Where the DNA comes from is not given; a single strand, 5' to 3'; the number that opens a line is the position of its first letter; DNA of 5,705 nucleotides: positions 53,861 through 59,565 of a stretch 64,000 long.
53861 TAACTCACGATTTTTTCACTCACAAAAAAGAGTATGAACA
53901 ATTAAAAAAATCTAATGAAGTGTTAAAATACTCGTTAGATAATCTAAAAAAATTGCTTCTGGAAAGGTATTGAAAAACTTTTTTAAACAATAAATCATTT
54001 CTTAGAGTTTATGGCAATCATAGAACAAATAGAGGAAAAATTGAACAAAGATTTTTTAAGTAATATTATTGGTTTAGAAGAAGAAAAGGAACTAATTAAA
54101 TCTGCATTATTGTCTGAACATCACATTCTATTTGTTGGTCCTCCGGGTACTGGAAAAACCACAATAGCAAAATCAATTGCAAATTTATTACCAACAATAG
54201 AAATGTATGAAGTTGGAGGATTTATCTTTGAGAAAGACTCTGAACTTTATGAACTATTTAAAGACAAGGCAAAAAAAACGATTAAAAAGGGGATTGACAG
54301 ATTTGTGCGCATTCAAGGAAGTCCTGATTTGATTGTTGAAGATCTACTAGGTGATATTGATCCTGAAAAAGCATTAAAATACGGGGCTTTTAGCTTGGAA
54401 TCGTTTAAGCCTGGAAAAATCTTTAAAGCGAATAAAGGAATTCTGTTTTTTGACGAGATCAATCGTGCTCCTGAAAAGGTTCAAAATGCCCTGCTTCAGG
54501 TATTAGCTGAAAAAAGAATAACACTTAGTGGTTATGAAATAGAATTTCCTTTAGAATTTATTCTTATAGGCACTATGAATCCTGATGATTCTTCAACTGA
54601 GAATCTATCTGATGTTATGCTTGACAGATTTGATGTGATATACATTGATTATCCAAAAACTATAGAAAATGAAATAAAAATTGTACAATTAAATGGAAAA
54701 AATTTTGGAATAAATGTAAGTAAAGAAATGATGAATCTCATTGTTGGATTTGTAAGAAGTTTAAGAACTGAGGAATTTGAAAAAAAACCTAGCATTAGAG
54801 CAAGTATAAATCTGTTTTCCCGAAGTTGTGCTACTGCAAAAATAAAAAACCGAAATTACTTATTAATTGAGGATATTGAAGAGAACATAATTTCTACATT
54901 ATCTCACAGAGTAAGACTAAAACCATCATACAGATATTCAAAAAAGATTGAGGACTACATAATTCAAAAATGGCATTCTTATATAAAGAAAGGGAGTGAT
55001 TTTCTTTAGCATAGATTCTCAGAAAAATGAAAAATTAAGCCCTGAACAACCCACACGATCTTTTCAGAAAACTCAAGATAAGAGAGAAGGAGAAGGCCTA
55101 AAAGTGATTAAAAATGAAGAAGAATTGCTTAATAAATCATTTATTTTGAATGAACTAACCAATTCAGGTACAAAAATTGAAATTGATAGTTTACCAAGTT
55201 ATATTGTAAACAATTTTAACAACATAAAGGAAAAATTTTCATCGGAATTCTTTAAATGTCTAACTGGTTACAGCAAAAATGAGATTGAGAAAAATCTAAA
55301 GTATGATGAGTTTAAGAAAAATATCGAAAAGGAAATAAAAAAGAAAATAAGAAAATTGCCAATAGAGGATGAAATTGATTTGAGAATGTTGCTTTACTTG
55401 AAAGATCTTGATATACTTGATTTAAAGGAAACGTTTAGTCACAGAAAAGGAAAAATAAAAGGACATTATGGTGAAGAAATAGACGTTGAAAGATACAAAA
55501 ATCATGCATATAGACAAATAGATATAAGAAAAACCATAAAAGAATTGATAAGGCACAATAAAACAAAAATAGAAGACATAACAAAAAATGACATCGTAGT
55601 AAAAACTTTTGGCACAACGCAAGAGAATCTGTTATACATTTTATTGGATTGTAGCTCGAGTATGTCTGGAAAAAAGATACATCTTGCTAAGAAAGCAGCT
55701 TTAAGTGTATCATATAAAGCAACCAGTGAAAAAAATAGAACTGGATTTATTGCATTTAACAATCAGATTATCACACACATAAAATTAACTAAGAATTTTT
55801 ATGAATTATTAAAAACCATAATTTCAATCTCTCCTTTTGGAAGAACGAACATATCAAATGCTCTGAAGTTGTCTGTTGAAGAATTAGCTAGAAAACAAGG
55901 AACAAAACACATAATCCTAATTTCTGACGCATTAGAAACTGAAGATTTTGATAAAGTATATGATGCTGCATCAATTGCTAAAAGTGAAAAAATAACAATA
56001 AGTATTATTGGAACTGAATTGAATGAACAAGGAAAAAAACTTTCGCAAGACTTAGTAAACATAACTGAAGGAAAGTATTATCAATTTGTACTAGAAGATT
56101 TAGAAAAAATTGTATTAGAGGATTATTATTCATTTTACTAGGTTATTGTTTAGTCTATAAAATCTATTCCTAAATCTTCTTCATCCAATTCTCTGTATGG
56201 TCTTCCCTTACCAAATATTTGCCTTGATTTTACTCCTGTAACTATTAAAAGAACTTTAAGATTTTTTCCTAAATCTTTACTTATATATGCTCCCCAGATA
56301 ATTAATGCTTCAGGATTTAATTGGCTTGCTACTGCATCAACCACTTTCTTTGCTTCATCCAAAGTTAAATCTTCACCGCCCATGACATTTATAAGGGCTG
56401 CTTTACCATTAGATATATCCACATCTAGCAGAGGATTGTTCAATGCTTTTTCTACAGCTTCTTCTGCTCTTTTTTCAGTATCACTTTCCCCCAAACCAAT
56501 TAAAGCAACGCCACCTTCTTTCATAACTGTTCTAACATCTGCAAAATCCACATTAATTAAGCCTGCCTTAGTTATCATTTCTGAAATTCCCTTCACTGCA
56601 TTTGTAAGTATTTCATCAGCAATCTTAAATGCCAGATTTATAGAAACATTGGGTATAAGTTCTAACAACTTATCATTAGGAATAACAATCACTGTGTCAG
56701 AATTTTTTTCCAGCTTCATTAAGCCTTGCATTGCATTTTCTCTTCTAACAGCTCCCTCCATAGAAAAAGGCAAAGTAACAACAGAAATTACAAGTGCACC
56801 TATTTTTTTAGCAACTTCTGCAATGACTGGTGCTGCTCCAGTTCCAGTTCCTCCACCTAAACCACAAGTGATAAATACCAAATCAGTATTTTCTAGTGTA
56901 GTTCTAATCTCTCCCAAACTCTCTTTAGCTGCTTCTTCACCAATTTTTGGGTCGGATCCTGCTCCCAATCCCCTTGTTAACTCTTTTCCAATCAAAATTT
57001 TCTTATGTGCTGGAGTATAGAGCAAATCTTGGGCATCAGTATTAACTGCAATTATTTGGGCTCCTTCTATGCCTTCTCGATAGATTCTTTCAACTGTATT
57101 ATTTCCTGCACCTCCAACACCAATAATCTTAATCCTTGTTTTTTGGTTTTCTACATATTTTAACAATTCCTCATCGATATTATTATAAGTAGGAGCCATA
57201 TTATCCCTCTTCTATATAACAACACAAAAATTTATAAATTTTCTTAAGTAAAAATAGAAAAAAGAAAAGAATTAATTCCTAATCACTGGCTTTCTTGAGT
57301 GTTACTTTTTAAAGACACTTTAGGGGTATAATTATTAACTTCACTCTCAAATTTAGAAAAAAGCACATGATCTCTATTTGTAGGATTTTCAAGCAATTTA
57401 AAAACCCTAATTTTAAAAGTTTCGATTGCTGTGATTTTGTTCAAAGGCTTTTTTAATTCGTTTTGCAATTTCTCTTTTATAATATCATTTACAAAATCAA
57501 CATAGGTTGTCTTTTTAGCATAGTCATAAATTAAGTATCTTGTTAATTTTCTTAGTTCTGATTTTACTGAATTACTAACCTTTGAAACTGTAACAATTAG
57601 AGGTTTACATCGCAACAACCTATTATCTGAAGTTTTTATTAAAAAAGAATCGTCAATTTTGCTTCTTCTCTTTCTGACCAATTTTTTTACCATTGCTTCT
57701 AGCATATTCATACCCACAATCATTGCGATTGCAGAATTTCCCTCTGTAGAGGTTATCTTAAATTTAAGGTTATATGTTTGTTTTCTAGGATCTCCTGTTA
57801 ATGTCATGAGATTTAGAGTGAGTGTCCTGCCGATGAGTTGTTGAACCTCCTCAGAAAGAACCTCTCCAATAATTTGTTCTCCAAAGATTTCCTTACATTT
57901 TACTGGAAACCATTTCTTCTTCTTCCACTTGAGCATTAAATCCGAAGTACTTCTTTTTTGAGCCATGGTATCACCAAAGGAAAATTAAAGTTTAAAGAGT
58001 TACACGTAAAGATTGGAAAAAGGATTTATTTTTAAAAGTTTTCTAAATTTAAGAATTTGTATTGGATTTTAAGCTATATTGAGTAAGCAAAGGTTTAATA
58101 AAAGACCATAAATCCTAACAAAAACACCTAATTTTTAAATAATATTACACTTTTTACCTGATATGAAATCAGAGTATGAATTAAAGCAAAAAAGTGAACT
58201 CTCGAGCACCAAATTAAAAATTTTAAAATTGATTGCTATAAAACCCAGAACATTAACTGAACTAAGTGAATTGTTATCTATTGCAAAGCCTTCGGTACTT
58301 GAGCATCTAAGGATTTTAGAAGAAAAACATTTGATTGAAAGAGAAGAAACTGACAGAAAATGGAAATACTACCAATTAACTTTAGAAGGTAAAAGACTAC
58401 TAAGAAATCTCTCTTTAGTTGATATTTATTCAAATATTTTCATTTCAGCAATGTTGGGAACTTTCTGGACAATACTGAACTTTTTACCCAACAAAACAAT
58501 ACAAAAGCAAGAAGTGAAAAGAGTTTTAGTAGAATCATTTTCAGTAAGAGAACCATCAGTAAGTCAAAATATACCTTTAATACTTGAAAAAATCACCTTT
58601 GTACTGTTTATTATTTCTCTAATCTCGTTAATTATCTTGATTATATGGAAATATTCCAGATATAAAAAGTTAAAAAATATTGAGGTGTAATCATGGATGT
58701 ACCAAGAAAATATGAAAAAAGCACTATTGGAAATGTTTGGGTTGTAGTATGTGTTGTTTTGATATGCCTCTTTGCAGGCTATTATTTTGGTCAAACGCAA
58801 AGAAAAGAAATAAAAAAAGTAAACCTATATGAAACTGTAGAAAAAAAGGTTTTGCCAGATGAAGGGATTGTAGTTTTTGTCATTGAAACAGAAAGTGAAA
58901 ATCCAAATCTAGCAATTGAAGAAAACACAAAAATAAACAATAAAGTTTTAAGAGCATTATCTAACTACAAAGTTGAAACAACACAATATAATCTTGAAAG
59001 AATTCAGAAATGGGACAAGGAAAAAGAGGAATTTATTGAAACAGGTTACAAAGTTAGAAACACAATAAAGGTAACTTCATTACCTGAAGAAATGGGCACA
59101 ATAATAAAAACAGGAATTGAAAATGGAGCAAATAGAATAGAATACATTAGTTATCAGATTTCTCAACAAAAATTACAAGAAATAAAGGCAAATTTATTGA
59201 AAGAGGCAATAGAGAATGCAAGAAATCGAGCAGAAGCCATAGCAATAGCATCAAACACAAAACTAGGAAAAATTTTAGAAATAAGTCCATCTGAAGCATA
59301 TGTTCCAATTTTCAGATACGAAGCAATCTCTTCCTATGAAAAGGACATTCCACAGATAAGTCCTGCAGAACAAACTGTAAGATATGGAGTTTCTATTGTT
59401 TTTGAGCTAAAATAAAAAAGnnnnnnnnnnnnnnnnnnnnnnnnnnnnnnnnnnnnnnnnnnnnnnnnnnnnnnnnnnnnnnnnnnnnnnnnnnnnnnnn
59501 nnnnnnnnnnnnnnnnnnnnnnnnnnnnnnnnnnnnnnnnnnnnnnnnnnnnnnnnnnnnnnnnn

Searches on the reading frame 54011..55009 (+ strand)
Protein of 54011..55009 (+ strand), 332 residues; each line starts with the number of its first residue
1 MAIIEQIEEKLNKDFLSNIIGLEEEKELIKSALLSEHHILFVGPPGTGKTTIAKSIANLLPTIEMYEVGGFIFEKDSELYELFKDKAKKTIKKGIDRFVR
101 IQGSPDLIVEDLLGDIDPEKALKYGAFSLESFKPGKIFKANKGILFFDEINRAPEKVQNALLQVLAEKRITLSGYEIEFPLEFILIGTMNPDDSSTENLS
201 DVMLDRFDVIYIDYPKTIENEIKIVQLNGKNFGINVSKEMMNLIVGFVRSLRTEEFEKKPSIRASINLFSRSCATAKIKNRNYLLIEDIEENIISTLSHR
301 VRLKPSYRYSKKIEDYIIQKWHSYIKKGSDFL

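Call 14: search_protein_families(library=pfam, proteins=[window:54011-55009:+], max_evalue=0.01)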
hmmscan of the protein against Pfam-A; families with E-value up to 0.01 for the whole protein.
window:54011-55009:+ (332 aa): 29 families (the best 25 are shown)
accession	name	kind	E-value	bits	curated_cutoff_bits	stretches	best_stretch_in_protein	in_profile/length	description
PF01078.27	Mg_chelatase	-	2.1e-22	80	20.3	2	16-67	2-53/207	Magnesium chelatase, subunit ChlI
PF07726.17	AAA_3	-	7.2e-21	74.9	27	1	89-207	17-129/131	ATPase family associated with various cellular activities (AAA)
PF07728.20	AAA_5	-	5.4e-19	69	22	2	97-207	27-139/139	AAA domain (dynein-related subfamily)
PF00158.32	Sigma54_activat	-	1.4e-13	51.4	20.2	1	125-192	76-144/168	Sigma-54 interaction domain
PF20030.5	bpMoxR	-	7.1e-12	45.3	27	2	14-69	9-63/205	MoxR domain in the MoxR-vWA-beta-propeller ternary systems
PF00004.35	AAA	-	8.7e-12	46.1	21.2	1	39-85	1-52/131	ATPase family associated with various cellular activities (AAA)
PF07724.20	AAA_2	-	4.9e-09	36.9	27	1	37-179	4-114/166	AAA domain (Cdc48 subfamily)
PF00493.29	MCM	-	1e-08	35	23.3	1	132-212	112-203/224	MCM P-loop domain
PF05496.18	RuvB_N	-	3.8e-08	33.7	27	1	36-91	33-87/159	Holliday junction DNA helicase RuvB P-loop domain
PF08298.17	AAA_PrkA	-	4.2e-08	33.1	25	1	111-226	202-321/358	PrkA AAA domain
PF17863.7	AAA_lid_2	-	7.6e-07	29.2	22.7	1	261-319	14-72/74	AAA lid domain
PF12775.13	AAA_7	-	3e-05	24.1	25.8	1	28-62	25-59/181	P-loop containing dynein motor region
PF20720.3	nSTAND3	-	4.3e-05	23.7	27.2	1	29-84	10-62/155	Novel STAND NTPase 3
PF06068.19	TIP49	-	8.7e-05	22.3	23.8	1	27-92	41-108/347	TIP49 P-loop domain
PF13238.12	AAA_18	-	8.9e-05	23.4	29.4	1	39-122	1-90/128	AAA domain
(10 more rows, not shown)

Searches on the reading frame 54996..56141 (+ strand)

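Call 14: search_protein_families(library=pfam, proteins=[window:54996-56141:+], max_evalue=0.01)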
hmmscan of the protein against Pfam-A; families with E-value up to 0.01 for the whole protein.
window:54996-56141:+ (381 aa): 7 families
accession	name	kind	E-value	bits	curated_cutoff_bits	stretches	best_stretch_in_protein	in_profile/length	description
PF00092.34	VWA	-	1.1e-13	52.2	23.8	1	213-370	2-166/174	von Willebrand factor type A domain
PF13519.12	VWA_2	-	1.8e-12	48.3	27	1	214-312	2-106/107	von Willebrand factor type A domain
PF01882.25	DUF58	-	4.6e-10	39.5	23.4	1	198-338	23-169/216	Protein of unknown function DUF58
PF05762.20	VWA_CoxE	-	2.4e-08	34.1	26.4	1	168-321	20-168/222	VWA domain containing CoxE-like protein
PF04056.20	Ssl1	-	1.2e-05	25.7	27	1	266-368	62-162/193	Ssl1-like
PF13768.12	VWA_3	-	0.00033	21.2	27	1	213-361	3-153/155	von Willebrand factor type A domain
PF25108.1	YMR265C_C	-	0.01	16.4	30.5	1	179-267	60-149/189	YMR265C C-terminal domain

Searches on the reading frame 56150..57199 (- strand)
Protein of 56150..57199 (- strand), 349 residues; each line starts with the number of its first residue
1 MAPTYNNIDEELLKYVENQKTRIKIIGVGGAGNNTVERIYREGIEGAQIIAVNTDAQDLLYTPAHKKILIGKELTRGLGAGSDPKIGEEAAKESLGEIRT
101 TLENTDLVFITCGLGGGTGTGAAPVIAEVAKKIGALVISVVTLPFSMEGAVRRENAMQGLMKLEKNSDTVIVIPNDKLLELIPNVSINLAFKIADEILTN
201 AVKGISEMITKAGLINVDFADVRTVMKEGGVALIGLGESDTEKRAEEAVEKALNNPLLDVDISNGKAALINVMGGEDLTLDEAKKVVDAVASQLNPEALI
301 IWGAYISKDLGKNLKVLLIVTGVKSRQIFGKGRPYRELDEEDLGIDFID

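Call 14: search_protein_families(library=pfam, proteins=[window:56150-57199:-], max_evalue=0.01)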
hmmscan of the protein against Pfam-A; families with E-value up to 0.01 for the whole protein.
window:56150-57199:- (349 aa): 2 families
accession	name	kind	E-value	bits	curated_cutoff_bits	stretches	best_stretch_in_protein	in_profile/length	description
PF00091.31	Tubulin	-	1.1e-52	179.6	33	1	22-182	1-189/190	Tubulin/FtsZ family, GTPase domain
PF12327.13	FtsZ_C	-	3.2e-31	107.9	27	1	230-324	1-95/95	FtsZ family, C-terminal domain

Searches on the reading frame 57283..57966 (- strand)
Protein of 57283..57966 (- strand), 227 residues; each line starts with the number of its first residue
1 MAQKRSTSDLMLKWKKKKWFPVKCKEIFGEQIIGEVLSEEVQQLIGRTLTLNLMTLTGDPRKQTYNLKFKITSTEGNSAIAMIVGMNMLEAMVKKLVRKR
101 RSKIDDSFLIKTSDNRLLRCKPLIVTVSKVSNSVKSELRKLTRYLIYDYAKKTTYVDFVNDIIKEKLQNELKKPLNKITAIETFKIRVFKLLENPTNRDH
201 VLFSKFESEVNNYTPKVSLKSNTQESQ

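Call 14: search_protein_families(library=pfam, proteins=[window:57283-57966:-], max_evalue=0.01)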
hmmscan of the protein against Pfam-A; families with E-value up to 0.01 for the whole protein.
window:57283-57966:- (227 aa): 1 family
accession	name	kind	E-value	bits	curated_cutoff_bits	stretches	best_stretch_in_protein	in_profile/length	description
PF01015.23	Ribosomal_S3Ae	-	2e-41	142.1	29.3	1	13-195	9-191/191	Ribosomal S3Ae family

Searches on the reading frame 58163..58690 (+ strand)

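Call 87: search_protein_families(library=pfam, proteins=[window:58163-58690:+], max_evalue=0.01)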
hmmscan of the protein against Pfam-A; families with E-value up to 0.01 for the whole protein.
window:58163-58690:+ (175 aa): 18 families
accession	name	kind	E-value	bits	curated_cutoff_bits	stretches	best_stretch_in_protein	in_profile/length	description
PF01022.26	HTH_5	-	8.8e-10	38.8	22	1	15-59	2-46/47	Bacterial regulatory protein, arsR family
PF12840.13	HTH_20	-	7.7e-07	29.4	27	1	14-60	3-50/51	Helix-turn-helix domain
PF09339.16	HTH_IclR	-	6.4e-05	23.1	22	1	18-61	6-51/52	IclR helix-turn-helix domain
PF25213.1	HVO_A0261_N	-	0.00015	22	35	1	14-83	10-74/86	HVO_A0261 N-terminal domain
PF13412.12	HTH_24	-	0.00029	20.8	21.9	1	14-59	2-48/48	Winged helix-turn-helix DNA-binding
PF11313.14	DUF3116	-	0.00038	20.9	25.9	1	35-83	34-82/84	Protein of unknown function (DUF3116)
PF25212.1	HVO_A0114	-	0.00048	20.3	27.6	1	11-66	18-74/84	HVO_A0114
PF03551.20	PadR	-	0.00049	20.5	27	1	32-81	20-74/75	Transcriptional regulator PadR-like family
PF01047.28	MarR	-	0.00059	20.1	24.6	1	13-62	1-51/59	MarR family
PF01978.25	TrmB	-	0.00071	19.8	25.6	1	21-70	15-63/68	Sugar-specific transcriptional regulator TrmB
PF24409.1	wHTH-PRTase_assc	-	0.0012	19.3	27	1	19-83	2-58/83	wHTH-PRTase associated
PF12802.13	MarR_2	-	0.0013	19.2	27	1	16-64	6-56/61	MarR family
PF13463.12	HTH_27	-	0.0014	19.3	22.2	1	24-76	12-68/68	Winged helix DNA-binding domain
PF01638.23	HxlR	-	0.0017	18.6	20.8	1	20-83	10-76/91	HxlR-like helix-turn-helix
PF04967.18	HTH_10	-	0.0031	17.7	23.1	1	29-55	24-50/53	HTH DNA binding domain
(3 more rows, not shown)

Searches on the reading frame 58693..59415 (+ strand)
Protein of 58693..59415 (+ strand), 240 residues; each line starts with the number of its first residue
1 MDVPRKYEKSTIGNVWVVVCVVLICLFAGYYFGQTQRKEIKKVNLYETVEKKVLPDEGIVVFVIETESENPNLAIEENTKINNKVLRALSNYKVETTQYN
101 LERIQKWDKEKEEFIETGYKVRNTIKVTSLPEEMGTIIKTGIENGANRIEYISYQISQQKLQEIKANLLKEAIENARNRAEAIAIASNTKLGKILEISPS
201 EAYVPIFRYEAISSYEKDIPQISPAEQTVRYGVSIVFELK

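Call 87: search_protein_families(library=pfam, proteins=[window:58693-59415:+], max_evalue=0.01)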
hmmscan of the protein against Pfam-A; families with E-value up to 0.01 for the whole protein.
window:58693-59415:+ (240 aa): 1 family
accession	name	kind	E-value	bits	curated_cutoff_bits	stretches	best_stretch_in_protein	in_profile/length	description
PF04402.19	SIMPL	-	7e-33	115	25.2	1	48-237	6-205/205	Protein of unknown function (DUF541)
